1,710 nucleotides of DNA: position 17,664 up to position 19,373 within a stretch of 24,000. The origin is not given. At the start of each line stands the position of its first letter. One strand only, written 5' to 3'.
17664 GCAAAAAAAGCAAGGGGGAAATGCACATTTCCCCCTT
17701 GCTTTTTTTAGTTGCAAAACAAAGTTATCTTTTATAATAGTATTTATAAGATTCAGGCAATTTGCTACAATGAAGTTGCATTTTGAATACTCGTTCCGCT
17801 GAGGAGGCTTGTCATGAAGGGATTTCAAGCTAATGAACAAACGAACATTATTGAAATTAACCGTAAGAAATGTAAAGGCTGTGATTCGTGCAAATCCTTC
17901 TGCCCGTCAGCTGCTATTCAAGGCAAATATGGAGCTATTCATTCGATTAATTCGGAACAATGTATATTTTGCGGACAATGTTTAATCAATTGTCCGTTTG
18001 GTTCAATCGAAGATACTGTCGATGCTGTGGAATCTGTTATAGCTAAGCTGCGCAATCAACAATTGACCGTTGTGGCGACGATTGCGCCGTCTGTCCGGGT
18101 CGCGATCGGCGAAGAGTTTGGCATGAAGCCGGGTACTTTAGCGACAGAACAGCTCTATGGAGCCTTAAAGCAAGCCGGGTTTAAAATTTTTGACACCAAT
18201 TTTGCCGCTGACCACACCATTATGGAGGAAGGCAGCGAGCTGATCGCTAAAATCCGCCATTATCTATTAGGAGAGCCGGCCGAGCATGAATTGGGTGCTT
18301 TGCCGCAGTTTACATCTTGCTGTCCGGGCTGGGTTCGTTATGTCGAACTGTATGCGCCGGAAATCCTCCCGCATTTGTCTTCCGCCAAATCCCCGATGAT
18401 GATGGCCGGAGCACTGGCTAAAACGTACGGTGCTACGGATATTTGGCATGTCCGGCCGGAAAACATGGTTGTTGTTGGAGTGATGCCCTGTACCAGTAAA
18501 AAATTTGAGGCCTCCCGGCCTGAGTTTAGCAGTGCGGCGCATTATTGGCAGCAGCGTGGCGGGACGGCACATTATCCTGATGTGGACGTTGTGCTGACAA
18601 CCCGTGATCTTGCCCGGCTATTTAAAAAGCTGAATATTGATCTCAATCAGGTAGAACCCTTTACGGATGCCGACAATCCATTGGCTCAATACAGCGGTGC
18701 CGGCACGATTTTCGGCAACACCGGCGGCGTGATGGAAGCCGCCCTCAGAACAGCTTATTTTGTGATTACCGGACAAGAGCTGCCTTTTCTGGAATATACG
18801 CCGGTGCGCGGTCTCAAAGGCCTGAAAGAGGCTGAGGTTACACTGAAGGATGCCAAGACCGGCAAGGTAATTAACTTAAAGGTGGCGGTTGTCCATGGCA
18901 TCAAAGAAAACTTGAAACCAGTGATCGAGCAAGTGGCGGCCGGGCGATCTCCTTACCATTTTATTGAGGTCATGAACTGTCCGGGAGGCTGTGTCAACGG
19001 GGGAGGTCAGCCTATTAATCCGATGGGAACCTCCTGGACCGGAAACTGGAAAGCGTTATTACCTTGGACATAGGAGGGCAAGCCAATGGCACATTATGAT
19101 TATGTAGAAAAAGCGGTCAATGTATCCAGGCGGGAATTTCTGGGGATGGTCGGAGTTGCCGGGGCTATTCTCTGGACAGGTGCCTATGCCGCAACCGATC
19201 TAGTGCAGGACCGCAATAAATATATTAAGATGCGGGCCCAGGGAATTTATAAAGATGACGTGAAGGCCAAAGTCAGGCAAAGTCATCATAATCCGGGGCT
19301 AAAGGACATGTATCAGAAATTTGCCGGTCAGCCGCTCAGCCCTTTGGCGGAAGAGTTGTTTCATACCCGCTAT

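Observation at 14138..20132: Two tandem Tat-exported [FeFe]-hydrogenase operons, each coupled to a different membrane (quinone-type) module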

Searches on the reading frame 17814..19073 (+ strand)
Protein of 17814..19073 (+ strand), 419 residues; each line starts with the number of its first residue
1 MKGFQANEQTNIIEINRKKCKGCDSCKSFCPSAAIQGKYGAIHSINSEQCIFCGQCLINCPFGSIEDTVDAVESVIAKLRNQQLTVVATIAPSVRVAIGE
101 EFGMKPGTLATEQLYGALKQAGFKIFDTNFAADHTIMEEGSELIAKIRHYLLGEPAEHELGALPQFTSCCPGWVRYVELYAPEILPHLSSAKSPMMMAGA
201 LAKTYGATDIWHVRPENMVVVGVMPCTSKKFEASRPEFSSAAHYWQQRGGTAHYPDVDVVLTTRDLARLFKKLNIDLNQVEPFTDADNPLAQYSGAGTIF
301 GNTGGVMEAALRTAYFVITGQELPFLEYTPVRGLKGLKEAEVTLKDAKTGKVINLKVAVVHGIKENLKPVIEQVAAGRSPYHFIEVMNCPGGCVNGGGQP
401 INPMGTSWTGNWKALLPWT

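Call 3: search_protein_families(library=pfam, proteins=[window:17814-19073:+], max_evalue=0.01)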
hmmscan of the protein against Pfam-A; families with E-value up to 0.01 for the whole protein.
window:17814-19073:+ (419 aa): 12 families
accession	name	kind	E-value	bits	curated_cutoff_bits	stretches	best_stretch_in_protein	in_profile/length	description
PF02906.19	Fe_hyd_lg_C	-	1.3e-83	280.9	22.1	1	85-397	2-245/245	Iron only hydrogenase large subunit, C-terminal domain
PF13237.11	Fer4_10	-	2.6e-09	37.3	25.5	1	13-61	2-53/53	4Fe-4S dicluster domain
PF00037.32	Fer4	-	3.2e-09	36.7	21.1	2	45-66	3-24/24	4Fe-4S binding domain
PF14697.11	Fer4_21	-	1.8e-07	31.6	35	1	14-65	2-57/59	4Fe-4S dicluster domain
PF12838.12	Fer4_7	-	2e-07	31.8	27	1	19-63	1-51/52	4Fe-4S dicluster domain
PF13187.11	Fer4_9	-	5.1e-07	30.1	27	1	19-63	1-50/52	4Fe-4S dicluster domain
PF12837.12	Fer4_6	-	2e-06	27.9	25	2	12-35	1-24/24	4Fe-4S binding domain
PF13484.11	Fer4_16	-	7.9e-06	27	30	0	19-38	1-20/66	4Fe-4S double cluster binding domain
PF25160.1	LdpA_Fe-S-bd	-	9.7e-06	25.7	27.6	1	25-67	8-45/49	LdpA Fe-S cluster-binding domain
PF13183.11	Fer4_8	-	0.00016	22.6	27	0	48-67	3-22/68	4Fe-4S dicluster domain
PF12797.12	Fer4_2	-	0.00039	20.7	24.5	0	13-32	3-22/22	4Fe-4S binding domain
PF17179.9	Fer4_22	-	0.0081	17.4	27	0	49-80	1-34/95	4Fe-4S dicluster domain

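Call 4: search_protein_families(library=ncbifam, proteins=[window:17814-19073:+], max_evalue=0.01)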
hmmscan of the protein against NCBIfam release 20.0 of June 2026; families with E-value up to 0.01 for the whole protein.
window:17814-19073:+ (419 aa): 70 families (the best 25 are shown)
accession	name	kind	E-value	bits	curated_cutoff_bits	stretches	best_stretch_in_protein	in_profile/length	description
TIGR02512.1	FeFe_hydrog_A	subfamily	2.5e-134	447.9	405.95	1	13-401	2-374/375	[FeFe] hydrogenase, group A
NF040763.1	FeFe_hydrog_A6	exception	7e-127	424.2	765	1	44-403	184-513/571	NADH-dependent [FeFe] hydrogenase, group A6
NF040762.1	Hydr_FeFe_Clost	exception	1.3e-103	347.6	900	1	9-401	135-510/572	ferredoxin hydrogenase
TIGR04105.1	FeFe_hydrog_B1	subfamily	2e-48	165.2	450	2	25-351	165-437/462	monomeric [FeFe] hydrogenase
TIGR01944.1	rnfB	subfamily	1.5e-10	40.9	68.7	1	8-83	103-178/190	RnfABCDGE type electron transport complex subunit B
NF040864.1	HgcB_ferredoxin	equivalog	6.3e-10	38.8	99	1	11-67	7-63/93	mercury methylation ferredoxin HgcB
TIGR02700.1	flavo_MJ0208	hypoth_equivalog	3.1e-09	36.4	251.35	1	14-70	144-199/234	dihydromethanopterin reductase (acceptor)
NF006221.0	PRK08348.1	subfamily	1.4e-07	31.3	124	1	13-84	39-111/136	NADH-plastoquinone oxidoreductase subunit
TIGR02179.1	PorD_KorD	subfamily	2.3e-07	30.8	60.05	1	15-66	22-73/78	2-oxoacid:acceptor oxidoreductase, delta subunit, pyruvate/2-ketoisovalerate family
NF043039.1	HgcAB_like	equivalog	3.6e-07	30.1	285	1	7-65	289-349/350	HgcAB-like fusion protein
NF003475.0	PRK05113.1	equivalog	4.3e-07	30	203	1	7-66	102-161/190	electron transport complex subunit RsxB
NF009053.0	PRK12387.1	subfamily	8.7e-07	28.9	204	1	15-75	35-100/180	formate hydrogenlyase complex iron-sulfur subunit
NF007658.0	PRK10330.1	equivalog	9.9e-07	28.4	260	1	20-72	58-111/181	electron transport protein HydN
NF005415.0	PRK06991.1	equivalog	1e-06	28.6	281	1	10-66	77-133/284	electron transport complex subunit RsxB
TIGR04041.1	activase_YjjW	hypoth_equivalog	1e-06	28.4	250.2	1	18-84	41-107/276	YjjW family glycine radical enzyme activase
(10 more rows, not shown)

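Call 37: find_homologous_proteins(query=window:17814-19073:+, max_evalue=1e-50)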
Query window:17814-19073:+ (419 aa): 7989 proteins with E <= 1e-50 among 8000 candidates; the best 120 are listed.
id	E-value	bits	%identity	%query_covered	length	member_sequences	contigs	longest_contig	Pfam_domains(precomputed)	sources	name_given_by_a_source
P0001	6.1e-268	907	91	100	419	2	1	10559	PF14697.12,PF02906.20,PF12837.13,PF00037.33,PF12838.13,PF25160.2,PF13237.12,PF13187.12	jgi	jgi:ferredoxin hydrogenase large subunit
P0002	2.1e-261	885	89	100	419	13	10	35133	PF14697.12,PF02906.20,PF12837.13,PF00037.33,PF13484.12,PF12838.13,PF25160.2,PF13237.12,PF13187.12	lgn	-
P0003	1.3e-244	830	83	100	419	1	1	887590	PF14697.12,PF02906.20,PF12837.13,PF00037.33,PF13484.12,PF12838.13,PF25160.2,PF13237.12,PF13187.12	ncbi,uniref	ncbi:[FeFe] hydrogenase, group A [Dendrosporobacter sp. 1207_IL3150]|uniref:[FeFe] hydrogenase, grou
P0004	6.0e-243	824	83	100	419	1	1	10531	PF14697.12,PF02906.20,PF12797.13,PF12837.13,PF00037.33,PF13484.12,PF12838.13,PF13459.12,PF13237.12,PF13187.12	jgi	-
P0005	4.6e-234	795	80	100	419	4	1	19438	PF14697.12,PF02906.20,PF12837.13,PF00037.33,PF13484.12,PF12838.13,PF25160.2,PF13237.12,PF13187.12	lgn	-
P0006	8.9e-230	781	78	100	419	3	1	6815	PF14697.12,PF02906.20,PF12837.13,PF00037.33,PF13484.12,PF12838.13,PF25160.2,PF13237.12,PF13187.12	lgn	-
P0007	1.5e-227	774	77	100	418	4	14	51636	PF14697.12,PF02906.20,PF12837.13,PF00037.33,PF12838.13,PF13237.12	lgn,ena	-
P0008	2.1e-227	773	78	100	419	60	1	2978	PF14697.12,PF02906.20,PF12797.13,PF12837.13,PF00037.33,PF13484.12,PF12838.13,PF25160.2,PF13237.12,PF13187.12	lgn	-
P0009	4.3e-227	772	77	100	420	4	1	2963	PF14697.12,PF02906.20,PF12837.13,PF00037.33,PF13484.12,PF12838.13,PF25160.2,PF13237.12,PF13183.12,PF13187.12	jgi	jgi:ferredoxin hydrogenase large subunit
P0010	1.2e-226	771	76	100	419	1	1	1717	PF14697.12,PF02906.20,PF12797.13,PF12837.13,PF00037.33,PF12838.13,PF13237.12,PF13187.12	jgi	jgi:ferredoxin hydrogenase large subunit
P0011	2.7e-226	769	76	100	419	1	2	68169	PF14697.12,PF02906.20,PF12797.13,PF12837.13,PF00037.33,PF13484.12,PF12838.13,PF25160.2,PF13237.12,PF13187.12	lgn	-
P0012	4.8e-225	765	76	100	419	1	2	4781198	PF14697.12,PF02906.20,PF12797.13,PF12837.13,PF00037.33,PF13484.12,PF12838.13,PF13237.12,PF13183.12,PF13187.12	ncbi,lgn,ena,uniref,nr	ncbi:MAG TPA: [FeFe] hydrogenase, group A [Methylomusa anaerophila]|uniref:Periplasmic [Fe] hydrogen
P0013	9.1e-225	764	76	100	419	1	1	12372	PF14697.12,PF02906.20,PF12837.13,PF00037.33,PF12838.13,PF13237.12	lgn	-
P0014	2.0e-224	763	75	100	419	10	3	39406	PF14697.12,PF02906.20,PF12797.13,PF12837.13,PF00037.33,PF13484.12,PF12838.13,PF13237.12,PF13187.12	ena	-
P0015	3.6e-224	762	75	100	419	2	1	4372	PF14697.12,PF02906.20,PF12797.13,PF12837.13,PF00037.33,PF13484.12,PF12838.13,PF13237.12,PF13183.12,PF13187.12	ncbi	ncbi:MAG TPA: [FeFe] hydrogenase, group A [Negativicutes bacterium]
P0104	9.6e-203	692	70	100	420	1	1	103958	PF14697.12,PF02906.20,PF12797.13,PF12837.13,PF00037.33,PF12838.13,PF25160.2,PF13237.12,PF13187.12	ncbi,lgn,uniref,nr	ncbi:[FeFe] hydrogenase, group A [Sporomusa sphaeroides DSM 2875]|uniref:[FeFe] hydrogenase, group A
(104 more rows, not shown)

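Call 38: find_encoding_contigs(protein=P0003, flank=10000, max_places=2)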
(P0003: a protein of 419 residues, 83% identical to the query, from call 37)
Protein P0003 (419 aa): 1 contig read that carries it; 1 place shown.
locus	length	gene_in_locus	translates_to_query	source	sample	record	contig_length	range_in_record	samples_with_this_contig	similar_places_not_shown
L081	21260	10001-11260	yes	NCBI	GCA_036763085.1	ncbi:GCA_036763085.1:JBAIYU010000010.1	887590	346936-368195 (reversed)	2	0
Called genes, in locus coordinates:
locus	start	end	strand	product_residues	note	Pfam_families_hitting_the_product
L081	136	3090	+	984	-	PF00669:Flagellin_N, PF00700:Flagellin_C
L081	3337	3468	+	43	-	-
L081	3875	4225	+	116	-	-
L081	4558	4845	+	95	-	PF13451:zf_Tbcl, PF23477:zf_Tbcl_2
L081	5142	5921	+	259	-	PF00497:SBP_bac_3, PF10613:Lig_chan-Glu_bd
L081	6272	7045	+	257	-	PF10613:Lig_chan-Glu_bd, PF00497:SBP_bac_3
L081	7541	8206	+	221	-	PF00528:BPD_transp_1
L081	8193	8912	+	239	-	PF09818:ABC_ATPase (faint), PF00005:ABC_tran, PF13401:AAA_22 (weak), PF02463:SMC_N (weak), PF13304:AAA_21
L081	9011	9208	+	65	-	PF00313:CSD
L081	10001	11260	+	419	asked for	PF00037:Fer4 (weak), PF13237:Fer4_10, PF14697:Fer4_21, PF12838:Fer4_7, PF13187:Fer4_9 (weak), PF25160:LdpA_Fe-S-bd (weak), PF00037:Fer4, PF02906:Fe_hyd_lg_C, +2 more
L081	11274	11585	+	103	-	PF02256:Fe_hyd_SSU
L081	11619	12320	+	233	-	PF01292:Ni_hydr_CYTB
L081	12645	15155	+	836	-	PF07517:SecA_DEAD, PF01043:SecA_PP_bind, PF21090:P-loop_SecA, PF07516:SecA_SW, PF02810:SEC-C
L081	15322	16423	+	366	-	PF03462:PCRF, PF00472:RF-1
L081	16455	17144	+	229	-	PF11209:LmeA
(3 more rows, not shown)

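Call 39: find_encoding_contigs(protein=P0002, flank=10000, max_places=2)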
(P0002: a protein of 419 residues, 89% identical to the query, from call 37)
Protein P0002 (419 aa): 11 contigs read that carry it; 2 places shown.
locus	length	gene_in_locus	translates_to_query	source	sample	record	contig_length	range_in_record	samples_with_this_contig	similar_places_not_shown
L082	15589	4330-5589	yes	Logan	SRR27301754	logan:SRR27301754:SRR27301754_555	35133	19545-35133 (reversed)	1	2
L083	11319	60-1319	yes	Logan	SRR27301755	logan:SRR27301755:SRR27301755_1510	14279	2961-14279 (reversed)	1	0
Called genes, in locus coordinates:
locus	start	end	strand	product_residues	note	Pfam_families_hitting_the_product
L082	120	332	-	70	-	-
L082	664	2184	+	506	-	PF12838:Fer4_7 (faint), PF13237:Fer4_10 (faint), PF13484:Fer4_16 (faint), PF00037:Fer4 (faint), PF12797:Fer4_2 (faint), PF13187:Fer4_9 (weak), PF02906:Fe_hyd_lg_C, PF02256:Fe_hyd_SSU, +1 more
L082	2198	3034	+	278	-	PF12797:Fer4_2 (faint), PF12837:Fer4_6 (faint), PF14697:Fer4_21 (faint), PF12838:Fer4_7 (weak), PF13187:Fer4_9 (faint), PF13247:Fer4_11, PF13237:Fer4_10 (weak), PF00037:Fer4 (weak)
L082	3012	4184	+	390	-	PF03916:NrfD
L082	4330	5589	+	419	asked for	PF12837:Fer4_6 (faint), PF12838:Fer4_7, PF13237:Fer4_10, PF14697:Fer4_21 (weak), PF25160:LdpA_Fe-S-bd (faint), PF13187:Fer4_9 (weak), PF00037:Fer4 (weak), PF02906:Fe_hyd_lg_C, +1 more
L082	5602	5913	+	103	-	PF02256:Fe_hyd_SSU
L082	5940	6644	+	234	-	PF01292:Ni_hydr_CYTB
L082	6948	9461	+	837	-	PF07517:SecA_DEAD, PF00270:DEAD (faint), PF01043:SecA_PP_bind, PF21090:P-loop_SecA, PF07516:SecA_SW, PF02810:SEC-C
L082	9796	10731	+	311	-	PF03462:PCRF, PF00472:RF-1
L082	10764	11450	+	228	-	PF11209:LmeA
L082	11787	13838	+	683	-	PF18949:DUF5693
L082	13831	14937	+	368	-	PF04230:PS_pyruv_trans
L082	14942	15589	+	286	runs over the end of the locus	PF02588:YitT_membrane, PF10035:DUF2179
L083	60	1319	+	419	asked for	PF12837:Fer4_6 (faint), PF12838:Fer4_7, PF13237:Fer4_10, PF14697:Fer4_21 (weak), PF25160:LdpA_Fe-S-bd (faint), PF13187:Fer4_9 (weak), PF00037:Fer4 (weak), PF02906:Fe_hyd_lg_C, +1 more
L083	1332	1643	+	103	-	PF02256:Fe_hyd_SSU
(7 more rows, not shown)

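Call 45: search_solved_structures(query=window:17814-19073:+, max_evalue=1e-20)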
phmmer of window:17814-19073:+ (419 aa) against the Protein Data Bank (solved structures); distinct sequences matched with E-value up to 1e-20: 43.
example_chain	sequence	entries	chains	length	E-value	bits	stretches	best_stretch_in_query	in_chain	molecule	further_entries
8rtg_A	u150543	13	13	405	5.4e-101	341.8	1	9-404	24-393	Periplasmic [Fe] hydrogenase large subunit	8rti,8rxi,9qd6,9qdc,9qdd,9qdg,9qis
9hpx_A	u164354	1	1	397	7.2e-101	341.4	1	9-403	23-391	Periplasmic [Fe] hydrogenase large subunit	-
6sg2_AAA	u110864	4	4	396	9.5e-101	341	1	9-403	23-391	Periplasmic [Fe] hydrogenase large subunit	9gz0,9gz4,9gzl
9r9v_A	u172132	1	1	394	1e-100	340.8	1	9-403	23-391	Periplasmic [Fe] hydrogenase large subunit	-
1hfe_L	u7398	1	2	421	1.1e-100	340.8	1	9-403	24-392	PROTEIN (FE-ONLY HYDROGENASE (E.C.1.18.99.1) (LARGER SUBUNIT))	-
8ru6_B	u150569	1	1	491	1.1e-100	340.7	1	9-404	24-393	Periplasmic [Fe] hydrogenase large subunit,CpI,Periplasmic [Fe] hydrogenase small subunit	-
9gnk_A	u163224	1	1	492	2.6e-100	339.5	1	9-403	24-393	Periplasmic [Fe] hydrogenase large subunit,Periplasmic [Fe] hydrogenase small subunit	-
1e08_A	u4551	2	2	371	4.6e-100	338.7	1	13-403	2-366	[FE]-HYDROGENASE (LARGE SUBUNIT) | PERIPLASMIC [FE] HYDROGENASE LARGE SUBUNIT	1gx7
8rxj_A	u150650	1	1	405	8.7e-100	337.8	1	9-404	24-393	Periplasmic [Fe] hydrogenase large subunit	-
9gbu_A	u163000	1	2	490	1.1e-99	337.5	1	9-402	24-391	Periplasmic [Fe] hydrogenase large subunit,Periplasmic [Fe] hydrogenase small subunit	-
8bj7_A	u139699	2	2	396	1.5e-99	337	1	9-403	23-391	Periplasmic [Fe] hydrogenase large subunit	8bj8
8ryh_A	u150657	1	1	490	1.6e-99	336.9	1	9-401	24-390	Periplasmic [Fe] hydrogenase large subunit,Periplasmic [Fe] hydrogenase small subunit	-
8a6t_A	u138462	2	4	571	7e-91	308.5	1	48-401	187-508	Electron bifurcating hydrogenase subunit HydA1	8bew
7qv7_D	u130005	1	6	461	2.4e-88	300.1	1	76-400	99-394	Hydrogen dependent carbon dioxide reductase subunit HydA2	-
7q4v_A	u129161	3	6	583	8.8e-83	281.8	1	18-401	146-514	Iron hydrogenase HydA1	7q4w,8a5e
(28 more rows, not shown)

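Call 79: find_encoding_contigs(protein=P0104, flank=6000, max_places=1)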
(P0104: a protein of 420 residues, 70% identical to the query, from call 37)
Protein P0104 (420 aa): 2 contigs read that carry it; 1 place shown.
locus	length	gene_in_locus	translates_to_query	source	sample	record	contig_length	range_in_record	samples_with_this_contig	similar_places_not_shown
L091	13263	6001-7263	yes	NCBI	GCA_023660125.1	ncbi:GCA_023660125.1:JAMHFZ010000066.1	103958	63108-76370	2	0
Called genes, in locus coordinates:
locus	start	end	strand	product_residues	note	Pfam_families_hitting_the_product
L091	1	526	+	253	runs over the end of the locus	PF00528:BPD_transp_1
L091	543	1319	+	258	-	PF00005:ABC_tran, PF13304:AAA_21 (faint)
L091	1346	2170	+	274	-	PF00733:Asn_synthase, PF02540:NAD_synthase, PF06508:QueC (faint)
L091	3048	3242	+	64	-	PF11148:DUF2922 (weak)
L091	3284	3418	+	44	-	PF12841:YvrJ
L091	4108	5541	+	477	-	PF00989:PAS, PF13426:PAS_9, PF00158:Sigma54_activat, PF01078:Mg_chelatase (weak), PF14532:Sigma54_activ_2, PF25601:AAA_lid_14, PF02954:HTH_8 (weak)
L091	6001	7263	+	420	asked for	PF13237:Fer4_10 (weak), PF14697:Fer4_21 (faint), PF25160:LdpA_Fe-S-bd (faint), PF12838:Fer4_7 (weak), PF00037:Fer4 (weak), PF12797:Fer4_2 (weak), PF12837:Fer4_6 (weak), PF02906:Fe_hyd_lg_C, +1 more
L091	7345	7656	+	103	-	PF02256:Fe_hyd_SSU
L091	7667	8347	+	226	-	PF01292:Ni_hydr_CYTB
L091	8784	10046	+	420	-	PF02515:CoA_transf_3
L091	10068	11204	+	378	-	PF02771:Acyl-CoA_dh_N, PF02770:Acyl-CoA_dh_M, PF00441:Acyl-CoA_dh_1, PF08028:Acyl-CoA_dh_2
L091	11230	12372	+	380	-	PF02771:Acyl-CoA_dh_N, PF02770:Acyl-CoA_dh_M, PF00441:Acyl-CoA_dh_1, PF08028:Acyl-CoA_dh_2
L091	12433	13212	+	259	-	PF01012:ETF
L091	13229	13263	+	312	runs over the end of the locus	PF01012:ETF, PF00766:ETF_alpha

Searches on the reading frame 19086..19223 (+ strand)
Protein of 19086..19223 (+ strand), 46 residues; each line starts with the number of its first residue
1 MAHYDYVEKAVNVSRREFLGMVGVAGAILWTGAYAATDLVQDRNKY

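Call 52: search_protein_families(library=ncbifam, proteins=[window:19086-19223:+], max_evalue=1)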
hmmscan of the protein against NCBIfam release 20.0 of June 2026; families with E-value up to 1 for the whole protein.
seq(46 aa): 3 families
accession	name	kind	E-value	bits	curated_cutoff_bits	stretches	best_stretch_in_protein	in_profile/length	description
TIGR01409.1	TAT_signal_seq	domain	0.00021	21.5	16.7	1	13-33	1-21/29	twin-arginine translocation signal domain-containing protein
TIGR02811.1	formate_TAT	hypoth_equivalog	0.01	16.1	48.45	1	9-40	5-34/66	formate dehydrogenase region TAT target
TIGR01412.1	tat_substr_1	equivalog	0.027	13.3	428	1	8-38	3-33/420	iron uptake transporter deferrochelatase/peroxidase subunit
